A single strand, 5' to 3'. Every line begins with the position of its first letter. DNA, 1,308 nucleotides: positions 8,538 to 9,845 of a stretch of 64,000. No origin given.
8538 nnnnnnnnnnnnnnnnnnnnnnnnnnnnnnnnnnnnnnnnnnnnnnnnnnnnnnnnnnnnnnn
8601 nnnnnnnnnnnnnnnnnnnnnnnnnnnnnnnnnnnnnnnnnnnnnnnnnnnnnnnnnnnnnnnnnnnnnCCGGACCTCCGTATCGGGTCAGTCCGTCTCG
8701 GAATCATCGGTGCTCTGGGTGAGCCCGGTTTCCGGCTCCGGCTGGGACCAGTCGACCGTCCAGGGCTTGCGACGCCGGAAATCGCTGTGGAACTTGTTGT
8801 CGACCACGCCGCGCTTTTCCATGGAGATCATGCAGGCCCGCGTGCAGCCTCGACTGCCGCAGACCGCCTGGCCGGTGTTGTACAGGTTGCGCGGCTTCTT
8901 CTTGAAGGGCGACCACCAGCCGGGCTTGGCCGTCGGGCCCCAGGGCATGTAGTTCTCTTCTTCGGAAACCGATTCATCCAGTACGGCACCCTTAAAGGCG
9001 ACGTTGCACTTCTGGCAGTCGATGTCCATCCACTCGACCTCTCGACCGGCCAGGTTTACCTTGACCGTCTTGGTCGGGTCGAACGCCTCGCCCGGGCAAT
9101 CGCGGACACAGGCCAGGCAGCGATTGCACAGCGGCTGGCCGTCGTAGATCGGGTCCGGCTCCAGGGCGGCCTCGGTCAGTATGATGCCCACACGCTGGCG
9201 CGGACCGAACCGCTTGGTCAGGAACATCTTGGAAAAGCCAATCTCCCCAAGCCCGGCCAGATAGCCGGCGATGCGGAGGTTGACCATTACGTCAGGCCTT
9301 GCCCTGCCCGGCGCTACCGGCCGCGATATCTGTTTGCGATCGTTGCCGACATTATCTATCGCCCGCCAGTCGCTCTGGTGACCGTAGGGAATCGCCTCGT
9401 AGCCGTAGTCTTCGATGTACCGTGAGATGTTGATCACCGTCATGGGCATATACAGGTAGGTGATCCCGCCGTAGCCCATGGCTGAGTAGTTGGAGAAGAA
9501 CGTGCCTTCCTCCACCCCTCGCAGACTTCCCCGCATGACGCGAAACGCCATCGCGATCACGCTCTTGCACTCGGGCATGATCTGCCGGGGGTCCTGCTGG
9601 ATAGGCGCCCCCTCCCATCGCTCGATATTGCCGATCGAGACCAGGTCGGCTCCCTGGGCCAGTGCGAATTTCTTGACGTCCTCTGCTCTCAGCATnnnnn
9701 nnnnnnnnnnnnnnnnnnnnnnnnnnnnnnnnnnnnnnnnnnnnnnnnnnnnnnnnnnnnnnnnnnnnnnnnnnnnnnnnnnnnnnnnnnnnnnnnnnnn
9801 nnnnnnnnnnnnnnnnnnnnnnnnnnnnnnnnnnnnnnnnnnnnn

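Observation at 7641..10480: IclR-regulated two-gene operon: QueG/RdhA-like Fe-S protein plus Cys-rich U32-like protein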

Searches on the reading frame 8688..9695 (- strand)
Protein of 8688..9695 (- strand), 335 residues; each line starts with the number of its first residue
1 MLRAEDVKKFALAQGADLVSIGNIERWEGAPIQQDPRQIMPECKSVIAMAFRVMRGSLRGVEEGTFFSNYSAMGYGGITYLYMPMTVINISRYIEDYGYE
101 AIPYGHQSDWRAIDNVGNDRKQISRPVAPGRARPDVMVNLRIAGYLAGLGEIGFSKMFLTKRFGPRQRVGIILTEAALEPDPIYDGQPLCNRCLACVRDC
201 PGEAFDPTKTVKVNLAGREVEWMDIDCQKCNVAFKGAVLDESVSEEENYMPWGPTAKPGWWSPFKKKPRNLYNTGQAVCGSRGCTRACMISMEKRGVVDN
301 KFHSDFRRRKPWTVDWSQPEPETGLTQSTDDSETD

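Call 3: search_protein_families(library=pfam, proteins=[window:8688-9695:-], max_evalue=1)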
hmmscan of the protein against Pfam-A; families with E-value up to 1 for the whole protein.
window:8688-9695:- (335 aa): 3 families
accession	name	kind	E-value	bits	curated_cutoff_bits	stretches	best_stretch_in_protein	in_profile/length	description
PF13187.11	Fer4_9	-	0.0099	16.3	27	1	190-230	2-43/52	4Fe-4S dicluster domain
PF13237.11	Fer4_10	-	0.02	15.3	25.5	1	187-230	6-45/53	4Fe-4S dicluster domain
PF12838.12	Fer4_7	-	0.088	13.7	27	1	190-231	2-42/52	4Fe-4S dicluster domain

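Call 4: search_protein_families(library=ncbifam, proteins=[window:8688-9695:-], max_evalue=1)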
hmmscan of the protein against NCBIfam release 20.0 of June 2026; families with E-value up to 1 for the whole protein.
window:8688-9695:- (335 aa): 6 families
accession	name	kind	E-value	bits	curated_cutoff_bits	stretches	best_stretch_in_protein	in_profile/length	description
TIGR02486.1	RDH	subfamily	4.8e-11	43.1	160.35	1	143-210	156-227/314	reductive dehalogenase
TIGR00276.1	TIGR00276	equivalog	2.3e-06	26.9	200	1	146-207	139-198/337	tRNA epoxyqueuosine(34) reductase QueG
TIGR04041.1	activase_YjjW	hypoth_equivalog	0.0051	16.3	250.2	1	188-232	41-77/276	YjjW family glycine radical enzyme activase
TIGR04270.1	Rama_corrin_act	subfamily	0.032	12.6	500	1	190-232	480-520/534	methylamine methyltransferase corrinoid protein reductive activase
NF038196.1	ferrodoxin_EFR1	subfamily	0.071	13.1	75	1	187-209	213-233/242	EFR1 family ferrodoxin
TIGR03224.1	benzo_boxA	equivalog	0.071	12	459.2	1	189-213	40-64/411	benzoyl-CoA 2,3-epoxidase subunit BoxA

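Call 6: search_solved_structures(query=window:8688-9695:-, max_evalue=10, show_alignments=2)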
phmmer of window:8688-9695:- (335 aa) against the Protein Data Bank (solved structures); distinct sequences matched with E-value up to 10: 9.
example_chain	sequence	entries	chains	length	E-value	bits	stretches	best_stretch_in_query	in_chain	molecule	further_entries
8q4h_A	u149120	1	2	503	7.5e-08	34.8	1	145-213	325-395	Tetrachloroethene reductive dehalogenase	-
4ras_A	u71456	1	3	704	3.8e-05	25.9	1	143-231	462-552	Oxidoreductase, NAD-binding/iron-sulfur cluster-binding protein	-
6zxu_A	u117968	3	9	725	4e-05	25.9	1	143-231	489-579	Oxidoreductase, NAD-binding/iron-sulfur cluster-binding protein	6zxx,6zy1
6zy0_A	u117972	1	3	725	5.4e-05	25.4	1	143-231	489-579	Oxidoreductase, NAD-binding/iron-sulfur cluster-binding protein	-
4uqu_A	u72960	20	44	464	0.00011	24.4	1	146-206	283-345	TETRACHLOROETHENE REDUCTIVE DEHALOGENASE CATALYTIC SUBUNIT PCEA | TETRACHLOROETHENE REDUCTIVE DEHALOGENASE CATALYTIC SUBUNIT | Tetrachloroethene reductive dehal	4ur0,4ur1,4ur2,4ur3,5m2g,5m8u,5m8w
5d6s_A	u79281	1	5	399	0.0039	19.3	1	138-204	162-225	Epoxyqueuosine reductase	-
5d08_A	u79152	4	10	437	0.43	12.6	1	144-204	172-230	Epoxyqueuosine reductase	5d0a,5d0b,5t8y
3wbh_A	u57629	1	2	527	1.7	10.6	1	158-195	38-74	Alkaline phosphatase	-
7vzg_B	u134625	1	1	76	1.8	10.6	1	187-236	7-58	Photosystem P840 reaction center iron-sulfur protein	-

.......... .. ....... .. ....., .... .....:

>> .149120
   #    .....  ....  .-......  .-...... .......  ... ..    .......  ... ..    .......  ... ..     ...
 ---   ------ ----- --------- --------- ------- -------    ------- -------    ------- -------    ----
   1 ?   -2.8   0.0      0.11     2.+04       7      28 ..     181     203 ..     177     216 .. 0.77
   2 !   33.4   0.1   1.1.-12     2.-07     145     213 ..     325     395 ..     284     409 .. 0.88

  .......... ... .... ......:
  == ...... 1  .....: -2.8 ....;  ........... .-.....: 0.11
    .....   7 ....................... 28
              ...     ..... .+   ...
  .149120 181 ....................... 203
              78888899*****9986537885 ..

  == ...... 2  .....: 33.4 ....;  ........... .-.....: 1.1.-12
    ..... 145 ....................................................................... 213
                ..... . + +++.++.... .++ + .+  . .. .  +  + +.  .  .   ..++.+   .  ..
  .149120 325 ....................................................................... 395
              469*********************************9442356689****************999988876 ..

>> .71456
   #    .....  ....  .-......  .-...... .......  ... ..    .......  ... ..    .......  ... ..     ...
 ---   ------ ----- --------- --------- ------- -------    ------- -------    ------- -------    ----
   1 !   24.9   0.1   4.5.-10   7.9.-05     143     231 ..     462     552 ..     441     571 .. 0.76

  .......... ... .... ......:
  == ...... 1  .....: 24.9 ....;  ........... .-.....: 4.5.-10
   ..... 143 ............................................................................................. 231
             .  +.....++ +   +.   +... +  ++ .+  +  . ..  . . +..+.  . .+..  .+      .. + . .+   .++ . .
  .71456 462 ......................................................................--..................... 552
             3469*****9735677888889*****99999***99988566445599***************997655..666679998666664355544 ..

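Call 16: find_homologous_proteins(query=window:8688-9695:-)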
Query window:8688-9695:- (335 aa): 1376 proteins with E <= 0.001 among 4119 candidates; the best 120 are listed.
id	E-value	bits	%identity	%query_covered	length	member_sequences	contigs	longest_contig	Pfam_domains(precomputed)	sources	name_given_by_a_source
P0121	4.2e-234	794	100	100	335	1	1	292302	-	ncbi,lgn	-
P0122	5.2e-207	705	89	100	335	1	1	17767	-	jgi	jgi:ferredoxin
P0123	2.1e-199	680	85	100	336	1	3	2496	-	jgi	jgi:ferredoxin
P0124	5.4e-199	678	86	100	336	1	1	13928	-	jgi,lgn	jgi:ferredoxin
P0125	2.1e-174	597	77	100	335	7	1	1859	-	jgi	-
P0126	8.0e-173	592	74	100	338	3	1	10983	-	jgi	jgi:ferredoxin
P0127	1.2e-172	592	76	100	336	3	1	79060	-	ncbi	-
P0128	5.6e-172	589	76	96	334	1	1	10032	-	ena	-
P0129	5.6e-172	589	75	100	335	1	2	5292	-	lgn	-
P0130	5.1e-168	576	75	100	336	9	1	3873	-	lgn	-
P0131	1.9e-167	575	74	100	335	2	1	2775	-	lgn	-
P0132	2.4e-166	571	74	100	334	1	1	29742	-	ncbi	-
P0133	3.9e-166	570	73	100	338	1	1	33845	-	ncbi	-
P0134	1.3e-165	569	71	100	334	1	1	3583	-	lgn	-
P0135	2.0e-165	568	74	96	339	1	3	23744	-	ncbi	ncbi:MAG: hypothetical protein ACLFUS_17770 [Candidatus Sumerlaeia bacterium]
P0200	9.1e-154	530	71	96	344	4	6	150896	-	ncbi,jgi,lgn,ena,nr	ncbi:MAG TPA: hypothetical protein VMZ31_00275 [Phycisphaerae bacterium]|nr:hypothetical protein [Ph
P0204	1.5e-153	529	68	99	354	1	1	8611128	-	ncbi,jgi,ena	jgi:epoxyqueuosine reductase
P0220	6.0e-153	527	71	94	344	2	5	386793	-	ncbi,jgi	ncbi:MAG: hypothetical protein ACOX5G_13795 [Kiritimatiellia bacterium]|jgi:epoxyqueuosine reductase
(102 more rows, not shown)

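Call 18: find_encoding_contigs(protein=P0204, flank=10000, max_places=2)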
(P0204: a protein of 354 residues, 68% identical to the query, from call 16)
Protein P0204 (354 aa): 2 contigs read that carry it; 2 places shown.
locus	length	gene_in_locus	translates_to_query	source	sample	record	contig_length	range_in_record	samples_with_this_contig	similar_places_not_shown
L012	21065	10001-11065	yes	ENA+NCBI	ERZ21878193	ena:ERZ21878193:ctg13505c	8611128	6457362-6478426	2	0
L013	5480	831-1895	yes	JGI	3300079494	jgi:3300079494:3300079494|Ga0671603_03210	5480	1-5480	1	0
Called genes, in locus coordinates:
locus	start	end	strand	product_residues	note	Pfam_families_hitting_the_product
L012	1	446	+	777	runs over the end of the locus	PF02901:PFL-like, PF01228:Gly_radical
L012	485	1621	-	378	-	-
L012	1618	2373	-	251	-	PF09339:HTH_IclR, PF01614:IclR_C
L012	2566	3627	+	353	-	PF00392:GntR, PF13377:Peripla_BP_3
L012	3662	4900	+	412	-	PF02638:GHL10 (faint)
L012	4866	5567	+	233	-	-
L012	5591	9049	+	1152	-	PF06452:CBM9_1, PF02838:Glyco_hydro_20b, PF00728:Glyco_hydro_20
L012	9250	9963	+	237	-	PF09339:HTH_IclR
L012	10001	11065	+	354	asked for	-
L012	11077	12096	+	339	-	-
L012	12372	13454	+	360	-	PF00392:GntR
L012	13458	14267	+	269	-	-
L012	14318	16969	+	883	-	PF02838:Glyco_hydro_20b, PF07555:NAGidase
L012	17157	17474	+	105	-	-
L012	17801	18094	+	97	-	PF13472:Lipase_GDSL_2 (weak)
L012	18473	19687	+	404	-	PF24316:Tli3 (faint), PF13088:BNR_2, PF02012:BNR (faint)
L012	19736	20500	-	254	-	PF01925:TauE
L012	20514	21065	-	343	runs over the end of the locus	PF03572:Peptidase_S41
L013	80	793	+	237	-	PF09339:HTH_IclR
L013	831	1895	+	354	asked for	-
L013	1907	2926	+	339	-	-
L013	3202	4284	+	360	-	PF00392:GntR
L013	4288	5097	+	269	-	-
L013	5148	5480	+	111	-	?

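Call 30: predict_structure(alignment_id=A2)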
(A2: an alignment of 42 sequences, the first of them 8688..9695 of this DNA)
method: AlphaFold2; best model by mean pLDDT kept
length: 335 residues; sequences in the alignment: 42
mean_pLDDT: 80.7   pTM: 0.83
mean pLDDT of the five models: 80.7, 80.7, 80.4, 75.6, 75.6
residues with pLDDT >= 90: 128; 70-90: 127; 50-70: 56; < 50: 24
segments of 3 or more residues with pLDDT < 50: 67-73, 109-111, 274-277, 330-335
pLDDT, mean of each block of 10 residues (from residue 1): 96 97 92 85 96 72 52 61 91 98 68 53 70 72 94 90 89 97 95 88 88 89 84 84 90 86 77 51 75 91 75 78 58 43
secondary structure, 60 per line:
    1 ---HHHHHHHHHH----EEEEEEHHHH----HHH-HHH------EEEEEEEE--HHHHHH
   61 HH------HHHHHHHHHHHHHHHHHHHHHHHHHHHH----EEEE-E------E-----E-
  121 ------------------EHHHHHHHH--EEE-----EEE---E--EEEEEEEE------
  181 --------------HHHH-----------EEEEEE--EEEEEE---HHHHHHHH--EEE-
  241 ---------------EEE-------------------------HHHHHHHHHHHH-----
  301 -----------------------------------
elements in order: H4-13 E18-23 H24-27 E45-52 H55-62 H69-96 E101-104 H140-147 E150-152 E158-160 E167-174 H195-198 E210-215 E218-223 H227-234 E237-239 E256-258 H284-295

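Call 54: search_solved_structures(query=A2, max_evalue=0.01, show_alignments=5)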
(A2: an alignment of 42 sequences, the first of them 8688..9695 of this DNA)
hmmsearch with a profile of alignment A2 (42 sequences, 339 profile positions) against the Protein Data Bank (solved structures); distinct sequences matched with E-value up to 0.01: 8.
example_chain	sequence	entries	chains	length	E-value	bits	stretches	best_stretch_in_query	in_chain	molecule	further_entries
8q4h_A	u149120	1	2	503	1.1e-14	57.2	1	145-213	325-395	Tetrachloroethene reductive dehalogenase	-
4ras_A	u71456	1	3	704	6.1e-09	38.3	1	142-232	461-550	Oxidoreductase, NAD-binding/iron-sulfur cluster-binding protein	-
6zxu_A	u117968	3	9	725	6.6e-09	38.2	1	142-232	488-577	Oxidoreductase, NAD-binding/iron-sulfur cluster-binding protein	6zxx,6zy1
4uqu_A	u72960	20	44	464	9.1e-09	37.8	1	146-207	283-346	TETRACHLOROETHENE REDUCTIVE DEHALOGENASE CATALYTIC SUBUNIT PCEA | TETRACHLOROETHENE REDUCTIVE DEHALOGENASE CATALYTIC SUBUNIT | Tetrachloroethene reductive dehal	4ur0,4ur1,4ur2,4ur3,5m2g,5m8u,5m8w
6zy0_A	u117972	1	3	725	9.8e-09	37.7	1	142-232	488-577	Oxidoreductase, NAD-binding/iron-sulfur cluster-binding protein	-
5d6s_A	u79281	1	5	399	3.4e-06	29.3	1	145-212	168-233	Epoxyqueuosine reductase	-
5d08_A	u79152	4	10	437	6.2e-05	25.2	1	147-206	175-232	Epoxyqueuosine reductase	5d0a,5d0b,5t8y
5t5i_G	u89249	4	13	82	0.00039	22.5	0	184-207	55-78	Tungsten formylmethanofuran dehydrogenase subunit fwdG | Tungsten formylmethanofuran dehydrogenase, subunit G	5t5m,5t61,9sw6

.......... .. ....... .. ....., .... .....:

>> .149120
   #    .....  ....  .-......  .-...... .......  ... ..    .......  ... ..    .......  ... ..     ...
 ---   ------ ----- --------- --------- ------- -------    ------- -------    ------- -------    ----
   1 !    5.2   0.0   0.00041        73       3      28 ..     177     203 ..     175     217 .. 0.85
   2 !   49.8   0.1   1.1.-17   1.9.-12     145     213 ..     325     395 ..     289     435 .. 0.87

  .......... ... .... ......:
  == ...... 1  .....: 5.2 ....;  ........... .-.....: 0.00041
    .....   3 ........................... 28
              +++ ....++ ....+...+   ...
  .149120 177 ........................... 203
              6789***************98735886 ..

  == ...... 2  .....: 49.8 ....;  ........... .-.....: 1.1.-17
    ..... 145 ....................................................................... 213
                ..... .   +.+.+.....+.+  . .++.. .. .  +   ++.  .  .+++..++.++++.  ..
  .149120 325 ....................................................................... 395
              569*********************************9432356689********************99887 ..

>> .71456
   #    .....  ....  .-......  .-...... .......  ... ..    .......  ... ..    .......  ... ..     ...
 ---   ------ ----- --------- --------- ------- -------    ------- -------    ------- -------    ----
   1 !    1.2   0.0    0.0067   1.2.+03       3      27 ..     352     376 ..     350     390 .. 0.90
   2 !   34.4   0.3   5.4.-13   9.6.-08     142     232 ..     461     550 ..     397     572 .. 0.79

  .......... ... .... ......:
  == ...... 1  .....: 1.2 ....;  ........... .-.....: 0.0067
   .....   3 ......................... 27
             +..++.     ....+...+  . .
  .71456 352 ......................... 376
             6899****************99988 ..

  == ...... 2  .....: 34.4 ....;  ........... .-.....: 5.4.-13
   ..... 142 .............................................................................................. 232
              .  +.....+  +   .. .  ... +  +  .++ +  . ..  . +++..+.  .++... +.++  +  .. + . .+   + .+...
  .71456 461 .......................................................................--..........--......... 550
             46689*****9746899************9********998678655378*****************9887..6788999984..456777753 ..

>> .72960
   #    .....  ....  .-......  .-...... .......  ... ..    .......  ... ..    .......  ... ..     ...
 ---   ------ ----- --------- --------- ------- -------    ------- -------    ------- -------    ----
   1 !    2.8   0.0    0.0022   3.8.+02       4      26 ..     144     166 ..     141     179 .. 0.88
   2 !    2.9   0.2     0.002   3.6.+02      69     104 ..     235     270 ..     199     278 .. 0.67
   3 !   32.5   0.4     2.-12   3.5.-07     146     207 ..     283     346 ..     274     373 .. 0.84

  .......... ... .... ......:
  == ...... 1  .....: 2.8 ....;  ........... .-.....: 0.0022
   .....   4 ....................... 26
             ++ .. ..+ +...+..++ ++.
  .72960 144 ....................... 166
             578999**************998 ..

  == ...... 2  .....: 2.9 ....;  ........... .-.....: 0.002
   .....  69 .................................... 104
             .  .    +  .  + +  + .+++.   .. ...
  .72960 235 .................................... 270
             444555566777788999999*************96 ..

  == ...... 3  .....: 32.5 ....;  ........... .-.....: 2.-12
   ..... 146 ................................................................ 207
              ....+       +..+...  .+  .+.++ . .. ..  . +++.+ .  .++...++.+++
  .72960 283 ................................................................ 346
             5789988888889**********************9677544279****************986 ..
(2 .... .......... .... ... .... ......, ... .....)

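Call 56: find_encoding_contigs(protein=P0220, flank=9000, max_places=2)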
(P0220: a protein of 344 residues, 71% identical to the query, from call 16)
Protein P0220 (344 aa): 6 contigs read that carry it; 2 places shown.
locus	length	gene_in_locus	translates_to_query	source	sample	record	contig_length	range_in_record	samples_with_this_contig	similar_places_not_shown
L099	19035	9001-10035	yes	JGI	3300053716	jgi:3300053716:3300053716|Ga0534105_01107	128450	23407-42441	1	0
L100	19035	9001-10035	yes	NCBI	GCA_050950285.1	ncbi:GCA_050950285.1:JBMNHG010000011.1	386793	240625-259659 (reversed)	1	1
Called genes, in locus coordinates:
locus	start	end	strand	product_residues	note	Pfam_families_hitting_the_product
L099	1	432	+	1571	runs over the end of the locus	PF18884:TSP3_bac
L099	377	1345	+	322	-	PF12697:Abhydrolase_6 (weak)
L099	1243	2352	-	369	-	PF01208:URO-D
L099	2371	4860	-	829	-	PF22666:Glyco_hydro_2_N2, PF00703:Glyco_hydro_2 (weak), PF17786:Mannosidase_ig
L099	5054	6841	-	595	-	PF01368:DHH, PF02272:DHHA1, PF17768:RecJ_OB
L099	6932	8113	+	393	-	PF01676:Metalloenzyme, PF10143:PhosphMutase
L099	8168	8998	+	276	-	PF00459:Inositol_P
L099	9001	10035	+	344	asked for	-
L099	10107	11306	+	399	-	PF00817:IMS, PF11798:IMS_HHH (weak), PF11799:IMS_C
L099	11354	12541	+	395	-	PF00295:Glyco_hydro_28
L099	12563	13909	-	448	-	PF02056:Glyco_hydro_4, PF11975:Glyco_hydro_4C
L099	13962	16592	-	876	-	PF02861:Clp_N, PF23569:NBD_SMAX1 (weak), PF00004:AAA, PF17871:AAA_lid_9, PF00004:AAA, PF07724:AAA_2, PF07728:AAA_5, PF10431:ClpB_D2-small, +9 more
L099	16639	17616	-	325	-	PF00217:ATP-gua_Ptrans, PF27454:McsB_C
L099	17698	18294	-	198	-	PF02151:UVR (weak)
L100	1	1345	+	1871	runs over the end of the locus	PF18884:TSP3_bac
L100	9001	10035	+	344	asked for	-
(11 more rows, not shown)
